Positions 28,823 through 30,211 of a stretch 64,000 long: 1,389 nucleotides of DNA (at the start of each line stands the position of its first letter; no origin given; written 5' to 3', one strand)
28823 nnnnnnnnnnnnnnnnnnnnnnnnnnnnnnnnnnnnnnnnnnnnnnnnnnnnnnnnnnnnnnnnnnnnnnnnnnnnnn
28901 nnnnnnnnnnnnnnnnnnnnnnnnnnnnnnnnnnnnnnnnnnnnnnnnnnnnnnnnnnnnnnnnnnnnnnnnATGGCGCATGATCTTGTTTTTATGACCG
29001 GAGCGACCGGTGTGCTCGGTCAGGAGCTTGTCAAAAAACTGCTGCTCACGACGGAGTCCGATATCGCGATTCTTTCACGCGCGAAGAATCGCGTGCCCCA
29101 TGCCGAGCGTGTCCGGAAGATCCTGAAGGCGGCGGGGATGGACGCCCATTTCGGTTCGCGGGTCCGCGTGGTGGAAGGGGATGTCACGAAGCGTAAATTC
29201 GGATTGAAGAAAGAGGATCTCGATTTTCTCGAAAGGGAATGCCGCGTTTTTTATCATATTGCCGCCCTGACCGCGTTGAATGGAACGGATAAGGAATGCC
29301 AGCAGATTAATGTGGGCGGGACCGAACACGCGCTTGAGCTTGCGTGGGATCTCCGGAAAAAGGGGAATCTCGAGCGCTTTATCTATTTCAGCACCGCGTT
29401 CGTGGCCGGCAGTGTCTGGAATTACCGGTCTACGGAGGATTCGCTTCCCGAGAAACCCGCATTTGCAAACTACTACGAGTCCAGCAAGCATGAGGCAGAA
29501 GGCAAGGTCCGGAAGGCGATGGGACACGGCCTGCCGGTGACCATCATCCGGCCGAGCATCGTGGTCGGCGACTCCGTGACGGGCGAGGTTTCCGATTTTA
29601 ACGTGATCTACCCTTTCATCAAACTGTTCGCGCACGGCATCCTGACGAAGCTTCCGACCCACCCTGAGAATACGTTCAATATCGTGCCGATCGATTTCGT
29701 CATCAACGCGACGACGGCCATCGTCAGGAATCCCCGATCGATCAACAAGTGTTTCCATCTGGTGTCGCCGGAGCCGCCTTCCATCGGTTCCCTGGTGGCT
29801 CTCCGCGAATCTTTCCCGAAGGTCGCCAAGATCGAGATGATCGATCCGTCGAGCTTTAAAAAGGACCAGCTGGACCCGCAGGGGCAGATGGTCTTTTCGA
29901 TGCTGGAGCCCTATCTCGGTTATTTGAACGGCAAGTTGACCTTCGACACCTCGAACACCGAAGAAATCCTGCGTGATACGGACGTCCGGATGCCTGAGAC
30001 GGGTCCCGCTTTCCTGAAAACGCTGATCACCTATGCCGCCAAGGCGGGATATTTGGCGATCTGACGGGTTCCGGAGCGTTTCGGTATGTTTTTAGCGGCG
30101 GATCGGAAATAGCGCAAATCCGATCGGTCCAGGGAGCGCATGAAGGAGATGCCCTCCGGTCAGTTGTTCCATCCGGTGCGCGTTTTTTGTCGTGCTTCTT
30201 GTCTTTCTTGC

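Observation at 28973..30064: Stand-alone thioester reductase translationally coupled to the ketosynthase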

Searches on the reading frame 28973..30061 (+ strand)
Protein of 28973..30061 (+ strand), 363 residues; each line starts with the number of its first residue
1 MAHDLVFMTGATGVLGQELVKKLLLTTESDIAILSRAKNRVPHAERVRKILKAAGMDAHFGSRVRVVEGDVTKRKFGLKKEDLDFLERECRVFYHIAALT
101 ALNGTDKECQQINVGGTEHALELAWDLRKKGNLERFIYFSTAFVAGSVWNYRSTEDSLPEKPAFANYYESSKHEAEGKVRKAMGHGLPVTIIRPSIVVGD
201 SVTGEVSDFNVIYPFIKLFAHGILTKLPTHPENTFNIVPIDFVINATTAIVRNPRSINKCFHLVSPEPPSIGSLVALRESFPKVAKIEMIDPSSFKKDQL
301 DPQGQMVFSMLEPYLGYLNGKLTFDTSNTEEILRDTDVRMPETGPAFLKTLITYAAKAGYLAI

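Call 4: search_protein_families(library=pfam, proteins=[window:28973-30061:+], max_evalue=0.01)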
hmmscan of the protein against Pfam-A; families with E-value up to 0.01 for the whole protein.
window:28973-30061:+ (363 aa): 7 families
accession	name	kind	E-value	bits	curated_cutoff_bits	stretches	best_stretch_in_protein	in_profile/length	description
PF07993.18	NAD_binding_4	-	4.4e-53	180.5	20.1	1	9-247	2-258/258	Male sterility protein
PF01370.27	Epimerase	-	6.8e-16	58.8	20.9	1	6-253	1-227/240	NAD dependent epimerase/dehydratase family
PF01073.25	3Beta_HSD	-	5.5e-14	52.3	22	1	8-201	2-185/280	3-beta hydroxysteroid dehydrogenase/isomerase family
PF13460.12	NAD_binding_10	-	4.4e-07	30.4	27.2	1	10-200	1-149/184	NAD(P)H-binding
PF04321.23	RmlD_sub_bind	-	7.7e-07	28.9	27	1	6-201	3-155/287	RmlD substrate binding domain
PF02719.21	Polysacc_synt_2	-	2.4e-06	27.4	20.2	1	6-141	1-128/293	Polysaccharide biosynthesis protein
PF08659.16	KR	-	5.8e-06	26.8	22.6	1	7-74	4-65/180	KR domain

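Call 5: search_protein_families(library=ncbifam, proteins=[window:28973-30061:+], max_evalue=0.01)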
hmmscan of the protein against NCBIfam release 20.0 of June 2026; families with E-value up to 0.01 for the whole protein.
window:28973-30061:+ (363 aa): 19 families
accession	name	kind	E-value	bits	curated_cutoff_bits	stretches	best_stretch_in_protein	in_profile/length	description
TIGR01746.1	Thioester-redct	subfamily_domain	4.2e-48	164.5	213.35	1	6-361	2-371/371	thioester reductase domain-containing protein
NF005539.0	PRK07201.1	equivalog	2.8e-46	158.5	549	1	7-342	4-338/657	SDR family oxidoreductase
NF038078.1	NRPS_MxcG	equivalog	1.2e-30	105.6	2300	1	6-267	1085-1339/1442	myxochelin non-ribosomal peptide synthetase MxcG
TIGR03443.1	alpha_am_amid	equivalog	2.7e-21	74.7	1030.1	1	6-255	975-1235/1390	L-aminoadipate-semialdehyde dehydrogenase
TIGR03466.1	HpnA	hypoth_equivalog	9.2e-16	57.6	367.65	1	6-245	3-211/327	hopanoid-associated sugar epimerase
NF042423.1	oxyalk_red_Shew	equivalog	2.9e-14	52.9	580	1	5-200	10-177/331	2-alkyl-3-oxoalkanoate reductase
NF047350.1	aureusi_NRPS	equivalog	5.1e-14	50.2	2500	1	6-348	2030-2361/2373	aureusimine non-ribosomal peptide synthetase AusA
NF041592.1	carboxyl_red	equivalog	2.9e-09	35.1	1300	1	6-217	767-990/1160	carboxylic acid reductase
NF052578.1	StrlDmthSdmBMthl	equivalog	4.8e-09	36.4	600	1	7-275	4-238/328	sterol demethylase protein SdmB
NF043036.1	ErythonDh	equivalog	1.2e-07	31.2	325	1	6-148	3-132/321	D-erythronate dehydrogenase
NF042422.1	oxyalk_red_OleD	equivalog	1.8e-07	30.8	580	1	7-200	4-171/329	2-alkyl-3-oxoalkanoate reductase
TIGR01214.1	rmlD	equivalog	1.6e-05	24.2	224.05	1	6-203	2-156/285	dTDP-4-dehydrorhamnose reductase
TIGR02197.1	heptose_epim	equivalog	5.3e-05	22.5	274.6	1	7-181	2-151/316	ADP-glyceromanno-heptose 6-epimerase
TIGR04180.1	EDH_00030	hypoth_equivalog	8.2e-05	21.8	475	1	6-275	1-249/297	NAD-dependent 4,6-dehydratase LegB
NF045894.1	PKS_plus_SDR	equivalog_domain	0.00012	19.8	1740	1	5-142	1159-1293/1515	type I polyketide synthase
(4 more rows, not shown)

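Call 6: find_encoding_contigs(protein=window:28973-30061:+, flank=10000, max_places=6)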
Protein window:28973-30061:+ (363 aa): 24 contigs read that carry it; 6 places shown.
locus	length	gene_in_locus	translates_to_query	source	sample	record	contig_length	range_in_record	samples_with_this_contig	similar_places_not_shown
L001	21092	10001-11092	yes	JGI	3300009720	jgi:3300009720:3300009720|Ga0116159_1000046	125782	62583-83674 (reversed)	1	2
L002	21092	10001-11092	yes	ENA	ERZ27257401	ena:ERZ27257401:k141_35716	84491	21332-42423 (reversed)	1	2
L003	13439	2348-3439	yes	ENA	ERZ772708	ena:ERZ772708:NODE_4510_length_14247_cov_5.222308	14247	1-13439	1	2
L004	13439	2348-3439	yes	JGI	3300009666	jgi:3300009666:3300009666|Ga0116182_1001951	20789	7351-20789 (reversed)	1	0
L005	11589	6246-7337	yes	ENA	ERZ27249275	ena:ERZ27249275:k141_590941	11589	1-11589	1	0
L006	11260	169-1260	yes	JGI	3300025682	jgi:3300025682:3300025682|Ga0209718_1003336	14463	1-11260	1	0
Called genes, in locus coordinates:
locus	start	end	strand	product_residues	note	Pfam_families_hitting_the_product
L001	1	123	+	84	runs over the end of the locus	-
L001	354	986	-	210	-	PF08207:EFP_N, PF01132:EFP, PF09285:Elong-fact-P_C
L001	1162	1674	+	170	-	-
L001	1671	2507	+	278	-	PF13485:Peptidase_MA_2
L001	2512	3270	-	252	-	PF00106:adh_short, PF08659:KR, PF23441:SDR, PF13561:adh_short_C2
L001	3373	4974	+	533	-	PF02310:B12-binding, PF04055:Radical_SAM, PF13282:DUF4070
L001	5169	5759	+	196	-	PF13489:Methyltransf_23, PF13847:Methyltransf_31 (faint), PF08241:Methyltransf_11, PF13649:Methyltransf_25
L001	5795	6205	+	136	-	PF07977:FabA, PF22818:ApeI-like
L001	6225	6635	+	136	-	PF00550:PP-binding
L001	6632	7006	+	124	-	PF01648:ACPS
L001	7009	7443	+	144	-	-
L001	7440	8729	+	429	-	PF00109:ketoacyl-synt, PF02801:Ketoacyl-synt_C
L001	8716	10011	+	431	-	PF00109:ketoacyl-synt, PF02801:Ketoacyl-synt_C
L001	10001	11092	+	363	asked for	PF01073:3Beta_HSD, PF01370:Epimerase, PF02719:Polysacc_synt_2 (weak), PF04321:RmlD_sub_bind (faint), PF07993:NAD_binding_4, PF08659:KR (weak), PF13460:NAD_binding_10 (weak)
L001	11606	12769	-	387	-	PF00535:Glycos_transf_2, PF13641:Glyco_tranf_2_3 (faint)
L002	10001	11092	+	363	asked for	PF01073:3Beta_HSD, PF01370:Epimerase, PF02719:Polysacc_synt_2 (weak), PF04321:RmlD_sub_bind (faint), PF07993:NAD_binding_4, PF08659:KR (weak), PF13460:NAD_binding_10 (weak)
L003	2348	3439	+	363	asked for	PF01073:3Beta_HSD, PF01370:Epimerase, PF02719:Polysacc_synt_2 (weak), PF04321:RmlD_sub_bind (faint), PF07993:NAD_binding_4, PF08659:KR (weak), PF13460:NAD_binding_10 (weak)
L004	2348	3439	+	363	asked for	PF01073:3Beta_HSD, PF01370:Epimerase, PF02719:Polysacc_synt_2 (weak), PF04321:RmlD_sub_bind (faint), PF07993:NAD_binding_4, PF08659:KR (weak), PF13460:NAD_binding_10 (weak)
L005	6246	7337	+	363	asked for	PF01073:3Beta_HSD, PF01370:Epimerase, PF02719:Polysacc_synt_2 (weak), PF04321:RmlD_sub_bind (faint), PF07993:NAD_binding_4, PF08659:KR (weak), PF13460:NAD_binding_10 (weak)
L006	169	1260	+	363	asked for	PF01073:3Beta_HSD, PF01370:Epimerase, PF02719:Polysacc_synt_2 (weak), PF04321:RmlD_sub_bind (faint), PF07993:NAD_binding_4, PF08659:KR (weak), PF13460:NAD_binding_10 (weak)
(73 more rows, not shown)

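Call 7: find_homologous_proteins(query=window:28973-30061:+)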
Query window:28973-30061:+ (363 aa): 329 proteins with E <= 0.001 among 4404 candidates; the best 120 are listed.
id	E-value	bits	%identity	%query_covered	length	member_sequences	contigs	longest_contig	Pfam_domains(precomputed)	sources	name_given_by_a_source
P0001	5.7e-231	784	100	96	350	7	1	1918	PF01073.26,PF07993.19,PF01370.28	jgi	jgi:long-chain acyl-CoA synthetase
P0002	3.1e-199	679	83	99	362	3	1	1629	PF08659.17,PF04321.24,PF02719.22,PF01073.26,PF07993.19,PF13460.13,PF01370.28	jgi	-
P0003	4.2e-198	676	82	100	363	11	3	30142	PF08659.17,PF04321.24,PF02719.22,PF01073.26,PF07993.19,PF13460.13,PF01370.28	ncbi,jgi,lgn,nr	ncbi:MAG: Linear gramicidin synthase subunit D [Candidatus Omnitrophica bacterium ADurb.Bin292]|nr:M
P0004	4.4e-189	646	78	100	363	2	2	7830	PF04321.24,PF02719.22,PF01073.26,PF07993.19,PF13460.13,PF01370.28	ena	-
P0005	3.0e-188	643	77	100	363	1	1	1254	PF04321.24,PF02719.22,PF01073.26,PF07993.19,PF13460.13,PF01370.28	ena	-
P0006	1.5e-183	628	79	98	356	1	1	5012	PF04321.24,PF01073.26,PF07993.19,PF13460.13,PF01370.28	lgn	-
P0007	2.6e-180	617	75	100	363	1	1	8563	PF04321.24,PF02719.22,PF01073.26,PF07993.19,PF01370.28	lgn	-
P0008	1.6e-177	608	73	100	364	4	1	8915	PF08659.17,PF04321.24,PF16363.12,PF02719.22,PF01073.26,PF07993.19,PF13460.13,PF01370.28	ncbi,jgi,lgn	jgi:thioester reductase-like protein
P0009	2.5e-175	601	73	100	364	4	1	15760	PF04321.24,PF16363.12,PF02719.22,PF01073.26,PF07993.19,PF13460.13,PF01370.28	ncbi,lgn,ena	-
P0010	2.2e-174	598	73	100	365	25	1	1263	PF08659.17,PF04321.24,PF02719.22,PF01073.26,PF07993.19,PF13460.13,PF01370.28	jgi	-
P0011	1.0e-173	595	73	100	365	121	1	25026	PF08659.17,PF04321.24,PF02719.22,PF01073.26,PF07993.19,PF13460.13,PF01370.28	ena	-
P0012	8.5e-173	592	72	100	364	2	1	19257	PF08659.17,PF04321.24,PF02719.22,PF01073.26,PF07993.19,PF13460.13,PF01370.28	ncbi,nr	ncbi:MAG: SDR family oxidoreductase [Candidatus Omnitrophica bacterium]|nr:SDR family oxidoreductase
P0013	9.5e-173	592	73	100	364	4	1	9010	PF08659.17,PF04321.24,PF16363.12,PF02719.22,PF01073.26,PF07993.19,PF13460.13,PF01370.28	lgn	-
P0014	1.1e-172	592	72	100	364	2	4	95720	PF04321.24,PF02719.22,PF01073.26,PF07993.19,PF01370.28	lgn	-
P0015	4.2e-172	590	71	100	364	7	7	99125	PF08659.17,PF04321.24,PF02719.22,PF01073.26,PF07993.19,PF01370.28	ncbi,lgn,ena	-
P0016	3.4e-171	587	71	100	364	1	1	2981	PF04321.24,PF02719.22,PF01073.26,PF07993.19,PF13460.13,PF01370.28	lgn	-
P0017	2.3e-170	584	72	100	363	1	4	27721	PF08659.17,PF04321.24,PF16363.12,PF02719.22,PF01073.26,PF07993.19,PF13460.13,PF01370.28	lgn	-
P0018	3.1e-170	584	71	100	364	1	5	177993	PF04321.24,PF16363.12,PF02719.22,PF01073.26,PF07993.19,PF13460.13,PF01370.28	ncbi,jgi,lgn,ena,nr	ncbi:MAG TPA: SDR family oxidoreductase [Candidatus Omnitrophota bacterium]|nr:SDR family oxidoreduc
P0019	6.1e-170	583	71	100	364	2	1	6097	PF04321.24,PF16363.12,PF02719.22,PF01073.26,PF07993.19,PF13460.13,PF01370.28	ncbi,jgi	-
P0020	2.3e-169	581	70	100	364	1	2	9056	PF04321.24,PF02719.22,PF01073.26,PF07993.19,PF13460.13,PF01370.28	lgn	-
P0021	2.0e-167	575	69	100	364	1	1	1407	PF08659.17,PF04321.24,PF02719.22,PF01073.26,PF07993.19,PF13460.13,PF01370.28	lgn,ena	-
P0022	3.5e-167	574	70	100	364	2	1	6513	PF04321.24,PF02719.22,PF01073.26,PF07993.19,PF01370.28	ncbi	-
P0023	5.0e-167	573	70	100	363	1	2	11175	PF04321.24,PF16363.12,PF02719.22,PF01073.26,PF07993.19,PF13460.13,PF01370.28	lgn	-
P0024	3.2e-166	571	70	100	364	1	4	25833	PF08659.17,PF04321.24,PF16363.12,PF02719.22,PF01073.26,PF07993.19,PF13460.13,PF01370.28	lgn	-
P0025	4.4e-146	505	62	99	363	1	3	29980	PF04321.24,PF02719.22,PF01073.26,PF07993.19,PF13460.13,PF01370.28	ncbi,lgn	-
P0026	2.4e-142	492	63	99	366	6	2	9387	PF01073.26,PF07993.19,PF01370.28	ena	-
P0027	3.1e-141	489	59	100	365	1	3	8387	PF08659.17,PF02719.22,PF01073.26,PF07993.19,PF01370.28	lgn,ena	-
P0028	1.6e-140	486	61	98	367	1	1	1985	PF16363.12,PF01073.26,PF07993.19,PF01370.28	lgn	-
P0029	2.6e-140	486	60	99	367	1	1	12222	PF16363.12,PF01073.26,PF07993.19,PF01370.28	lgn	-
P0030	5.6e-139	481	61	99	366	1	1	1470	PF01073.26,PF07993.19,PF01370.28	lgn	-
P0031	8.4e-139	481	61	99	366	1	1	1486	PF01073.26,PF07993.19,PF01370.28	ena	-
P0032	2.1e-138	479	61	99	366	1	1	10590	PF01073.26,PF07993.19,PF01370.28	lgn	-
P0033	1.9e-135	470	60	99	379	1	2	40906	PF16363.12,PF01073.26,PF07993.19,PF01370.28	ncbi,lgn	-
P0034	3.3e-135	469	60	98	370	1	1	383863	PF16363.12,PF01073.26,PF07993.19,PF01370.28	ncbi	-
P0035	8.1e-135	468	58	99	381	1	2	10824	PF01073.26,PF07993.19,PF01370.28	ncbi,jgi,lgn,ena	-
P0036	3.8e-134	465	57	99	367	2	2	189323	PF16363.12,PF01073.26,PF07993.19,PF01370.28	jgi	jgi:thioester reductase-like protein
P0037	9.0e-134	464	60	96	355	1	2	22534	PF01073.26,PF07993.19,PF01370.28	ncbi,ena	-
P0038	5.1e-133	462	58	99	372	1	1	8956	PF01073.26,PF07993.19,PF01370.28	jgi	jgi:thioester reductase-like protein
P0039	1.1e-132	460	59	100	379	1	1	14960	PF16363.12,PF01073.26,PF07993.19,PF01370.28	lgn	-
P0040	2.9e-132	459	58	99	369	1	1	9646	PF16363.12,PF01073.26,PF07993.19,PF01370.28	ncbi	-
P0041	7.9e-132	458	59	99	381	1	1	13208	PF16363.12,PF01073.26,PF07993.19,PF01370.28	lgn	-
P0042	1.0e-131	457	58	98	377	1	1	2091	PF16363.12,PF01073.26,PF07993.19,PF01370.28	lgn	-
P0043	1.2e-131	457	58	99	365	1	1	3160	PF01073.26,PF07993.19,PF01370.28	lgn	-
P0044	1.5e-131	457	58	99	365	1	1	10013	PF16363.12,PF07993.19,PF01370.28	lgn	-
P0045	3.9e-131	455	59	99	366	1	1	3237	PF01073.26,PF07993.19,PF01370.28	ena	-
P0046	3.9e-131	455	57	99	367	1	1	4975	PF01073.26,PF07993.19,PF01370.28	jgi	-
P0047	5.9e-131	455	57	99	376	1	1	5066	PF16363.12,PF01073.26,PF07993.19,PF01370.28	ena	-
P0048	6.5e-131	455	58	98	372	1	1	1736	PF01073.26,PF07993.19,PF13460.13,PF01370.28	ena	-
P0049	7.2e-131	455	58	98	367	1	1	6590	PF16363.12,PF01073.26,PF07993.19,PF01370.28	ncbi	-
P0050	7.9e-131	454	56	100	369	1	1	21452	PF16363.12,PF01073.26,PF07993.19,PF01370.28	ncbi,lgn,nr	ncbi:MAG: SDR family oxidoreductase [Candidatus Omnitrophica bacterium]|nr:SDR family oxidoreductase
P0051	1.0e-130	454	58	99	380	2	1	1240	PF16363.12,PF01073.26,PF07993.19,PF01370.28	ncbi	-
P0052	1.5e-130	454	57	98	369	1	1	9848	PF16363.12,PF01073.26,PF07993.19,PF01370.28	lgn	-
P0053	1.7e-130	453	58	99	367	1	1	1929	PF01073.26,PF07993.19,PF01370.28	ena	-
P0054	1.8e-130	453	57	99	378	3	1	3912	PF01073.26,PF07993.19,PF01370.28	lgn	-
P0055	8.7e-130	451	56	99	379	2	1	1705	PF16363.12,PF01073.26,PF07993.19,PF01370.28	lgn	-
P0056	1.1e-129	451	56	99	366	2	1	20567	PF01073.26,PF07993.19,PF01370.28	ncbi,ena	-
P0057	1.6e-129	450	58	98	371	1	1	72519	PF16363.12,PF01073.26,PF07993.19,PF13460.13,PF01370.28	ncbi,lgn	-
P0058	1.6e-129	450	57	99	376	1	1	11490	PF04321.24,PF16363.12,PF01073.26,PF07993.19,PF01370.28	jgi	jgi:thioester reductase-like protein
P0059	2.4e-129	450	56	99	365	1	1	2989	PF01073.26,PF07993.19,PF01370.28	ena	-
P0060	3.9e-129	449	57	99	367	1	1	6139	PF01073.26,PF07993.19,PF01370.28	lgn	-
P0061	4.7e-129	449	58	99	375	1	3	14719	PF08659.17,PF04321.24,PF16363.12,PF01073.26,PF07993.19,PF01370.28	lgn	-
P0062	1.2e-128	447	59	99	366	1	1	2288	PF04321.24,PF16363.12,PF01073.26,PF07993.19,PF13460.13,PF01370.28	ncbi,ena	-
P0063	1.2e-128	447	58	99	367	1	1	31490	PF01073.26,PF07993.19,PF01370.28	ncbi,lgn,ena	-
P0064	2.6e-128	446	58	99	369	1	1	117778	PF01073.26,PF07993.19,PF01370.28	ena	-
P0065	5.4e-128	445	56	100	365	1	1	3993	PF04321.24,PF01073.26,PF07993.19,PF01370.28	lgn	-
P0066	7.2e-128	445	54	98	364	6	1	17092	PF16363.12,PF01073.26,PF07993.19,PF01370.28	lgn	-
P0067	7.3e-128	445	57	99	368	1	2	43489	PF04321.24,PF16363.12,PF01073.26,PF07993.19,PF01370.28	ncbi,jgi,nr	ncbi:MAG TPA: SDR family oxidoreductase [Verrucomicrobiae bacterium]|jgi:long-chain acyl-CoA synthet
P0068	1.9e-127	443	57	100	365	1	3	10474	PF04321.24,PF16363.12,PF01073.26,PF07993.19,PF01370.28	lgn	-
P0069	3.2e-127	443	57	99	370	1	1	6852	PF16363.12,PF01073.26,PF07993.19,PF01370.28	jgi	jgi:long-chain acyl-CoA synthetase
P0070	5.6e-127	442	57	99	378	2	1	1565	PF16363.12,PF01073.26,PF07993.19,PF01370.28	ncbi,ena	-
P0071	6.1e-127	442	56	99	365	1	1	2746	PF16363.12,PF01073.26,PF07993.19,PF01370.28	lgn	-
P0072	6.9e-127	441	58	99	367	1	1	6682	PF16363.12,PF01073.26,PF07993.19,PF01370.28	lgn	-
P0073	1.9e-126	440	56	98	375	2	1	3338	PF04321.24,PF16363.12,PF01073.26,PF07993.19,PF01370.28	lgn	-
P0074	3.1e-126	439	57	99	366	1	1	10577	PF01073.26,PF07993.19,PF01370.28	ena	-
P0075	3.3e-126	439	58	99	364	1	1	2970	PF16363.12,PF01073.26,PF07993.19,PF01370.28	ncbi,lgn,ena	-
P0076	8.5e-126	438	56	99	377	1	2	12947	PF04321.24,PF16363.12,PF01073.26,PF07993.19,PF01370.28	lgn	-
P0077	1.0e-125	438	54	99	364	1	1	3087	PF16363.12,PF01073.26,PF07993.19,PF01370.28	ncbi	-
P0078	1.7e-125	437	55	99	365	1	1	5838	PF01073.26,PF07993.19,PF01370.28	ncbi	-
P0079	1.9e-125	437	57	99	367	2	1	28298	PF04321.24,PF16363.12,PF01073.26,PF07993.19,PF01370.28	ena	-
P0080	2.5e-125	436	57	99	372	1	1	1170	PF04321.24,PF16363.12,PF01073.26,PF07993.19,PF01370.28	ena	-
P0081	3.5e-125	436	56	98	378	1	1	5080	PF16363.12,PF01073.26,PF07993.19,PF01370.28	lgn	-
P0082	8.6e-125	435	55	98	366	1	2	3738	PF01073.26,PF07993.19,PF01370.28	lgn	-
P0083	1.4e-124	434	57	98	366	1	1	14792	PF08659.17,PF04321.24,PF16363.12,PF01073.26,PF07993.19,PF01370.28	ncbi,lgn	-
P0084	1.5e-124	434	56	99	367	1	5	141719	PF01073.26,PF07993.19,PF01370.28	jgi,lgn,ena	-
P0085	2.2e-124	433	55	99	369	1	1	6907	PF16363.12,PF01073.26,PF07993.19,PF01370.28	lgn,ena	-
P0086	3.9e-124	432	53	98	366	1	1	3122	PF04321.24,PF16363.12,PF01073.26,PF07993.19,PF01370.28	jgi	-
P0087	1.0e-123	431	57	98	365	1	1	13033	PF16363.12,PF01073.26,PF07993.19,PF01370.28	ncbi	-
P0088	2.0e-123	430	55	98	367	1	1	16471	PF16363.12,PF01073.26,PF07993.19,PF01370.28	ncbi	-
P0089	4.5e-123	429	54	99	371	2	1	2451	PF01073.26,PF07993.19,PF01370.28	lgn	-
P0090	4.5e-123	429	57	99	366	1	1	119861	PF16363.12,PF01073.26,PF07993.19,PF01370.28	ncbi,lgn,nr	ncbi:MAG: SDR family oxidoreductase [Candidatus Omnitrophota bacterium]|nr:SDR family oxidoreductase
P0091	5.8e-123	429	55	98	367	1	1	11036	PF04321.24,PF16363.12,PF01073.26,PF07993.19,PF01370.28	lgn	-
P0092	1.5e-122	427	56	98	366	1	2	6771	PF16363.12,PF01073.26,PF07993.19,PF01370.28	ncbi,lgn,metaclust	metaclust:status=active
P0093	2.5e-122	426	54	98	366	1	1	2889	PF08659.17,PF04321.24,PF16363.12,PF02719.22,PF01073.26,PF07993.19,PF01370.28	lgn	-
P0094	4.6e-122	426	55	98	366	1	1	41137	PF01073.26,PF07993.19,PF01370.28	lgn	-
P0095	7.2e-122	425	54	99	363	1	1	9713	PF04321.24,PF01073.26,PF07993.19,PF01370.28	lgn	-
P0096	7.3e-122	425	55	99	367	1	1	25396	PF08659.17,PF16363.12,PF01073.26,PF07993.19,PF13460.13,PF01370.28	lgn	-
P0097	8.4e-122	425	54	100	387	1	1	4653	PF02719.22,PF01073.26,PF07993.19,PF01370.28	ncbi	ncbi:MAG: SDR family oxidoreductase [Rhodoplanes sp.]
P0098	1.0e-121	424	54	99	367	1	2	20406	PF04321.24,PF01073.26,PF07993.19,PF01370.28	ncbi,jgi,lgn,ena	-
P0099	1.2e-121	424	55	98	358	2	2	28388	PF02719.22,PF01073.26,PF07993.19,PF01370.28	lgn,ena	-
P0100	1.4e-121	424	53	99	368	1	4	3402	PF16363.12,PF01073.26,PF07993.19,PF01370.28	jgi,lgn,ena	-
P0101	1.6e-121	424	52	99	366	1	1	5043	PF04321.24,PF16363.12,PF01073.26,PF07993.19,PF13460.13,PF01370.28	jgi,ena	-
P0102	1.9e-121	424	55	98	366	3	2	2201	PF04321.24,PF16363.12,PF01073.26,PF07993.19,PF01370.28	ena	-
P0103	2.4e-121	423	55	99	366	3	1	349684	PF16363.12,PF01073.26,PF07993.19,PF01370.28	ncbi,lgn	-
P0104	3.4e-121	423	54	98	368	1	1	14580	PF01073.26,PF07993.19,PF01370.28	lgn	-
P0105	5.7e-121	422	54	99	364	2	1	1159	PF01073.26,PF07993.19,PF01370.28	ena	-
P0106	1.2e-120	421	54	98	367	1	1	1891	PF04321.24,PF01073.26,PF07993.19,PF01370.28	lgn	-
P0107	1.6e-120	421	54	99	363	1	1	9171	PF02719.22,PF01073.26,PF07993.19,PF13460.13,PF01370.28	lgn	-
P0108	3.3e-120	419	55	98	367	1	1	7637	PF16363.12,PF01073.26,PF07993.19,PF13460.13,PF01370.28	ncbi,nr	ncbi:MAG: SDR family oxidoreductase [Candidatus Omnitrophica bacterium]|nr:SDR family oxidoreductase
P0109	5.7e-120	419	55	98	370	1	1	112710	PF16363.12,PF01073.26,PF07993.19,PF01370.28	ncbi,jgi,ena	-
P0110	6.1e-120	419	52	99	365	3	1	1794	PF04321.24,PF01073.26,PF07993.19,PF01370.28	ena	-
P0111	8.1e-120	418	54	98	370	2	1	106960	PF16363.12,PF01073.26,PF07993.19,PF01370.28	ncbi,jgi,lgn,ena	-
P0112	1.4e-119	417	53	98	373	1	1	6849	PF08659.17,PF01073.26,PF07993.19,PF01370.28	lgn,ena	-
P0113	1.6e-119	417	55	99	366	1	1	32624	PF01073.26,PF07993.19,PF01370.28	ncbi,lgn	-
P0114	3.4e-119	416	53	100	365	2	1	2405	PF08659.17,PF16363.12,PF02719.22,PF01073.26,PF07993.19,PF01370.28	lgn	-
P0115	6.2e-119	415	54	99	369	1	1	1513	PF16363.12,PF01073.26,PF07993.19,PF01370.28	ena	-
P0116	6.9e-119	415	54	98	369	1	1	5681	PF16363.12,PF01073.26,PF07993.19,PF01370.28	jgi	jgi:long-chain acyl-CoA synthetase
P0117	7.4e-119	415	55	98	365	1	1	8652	PF01073.26,PF07993.19,PF01370.28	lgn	-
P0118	8.2e-119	415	55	99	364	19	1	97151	PF04321.24,PF16363.12,PF02719.22,PF01073.26,PF07993.19,PF01370.28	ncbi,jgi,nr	ncbi:MAG TPA: SDR family oxidoreductase [Candidatus Omnitrophota bacterium]|nr:SDR family oxidoreduc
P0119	8.4e-119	415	55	98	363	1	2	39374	PF16363.12,PF02719.22,PF01073.26,PF07993.19,PF13460.13,PF01370.28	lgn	-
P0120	1.1e-118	415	54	98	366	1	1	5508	PF04321.24,PF16363.12,PF01073.26,PF07993.19,PF01370.28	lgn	-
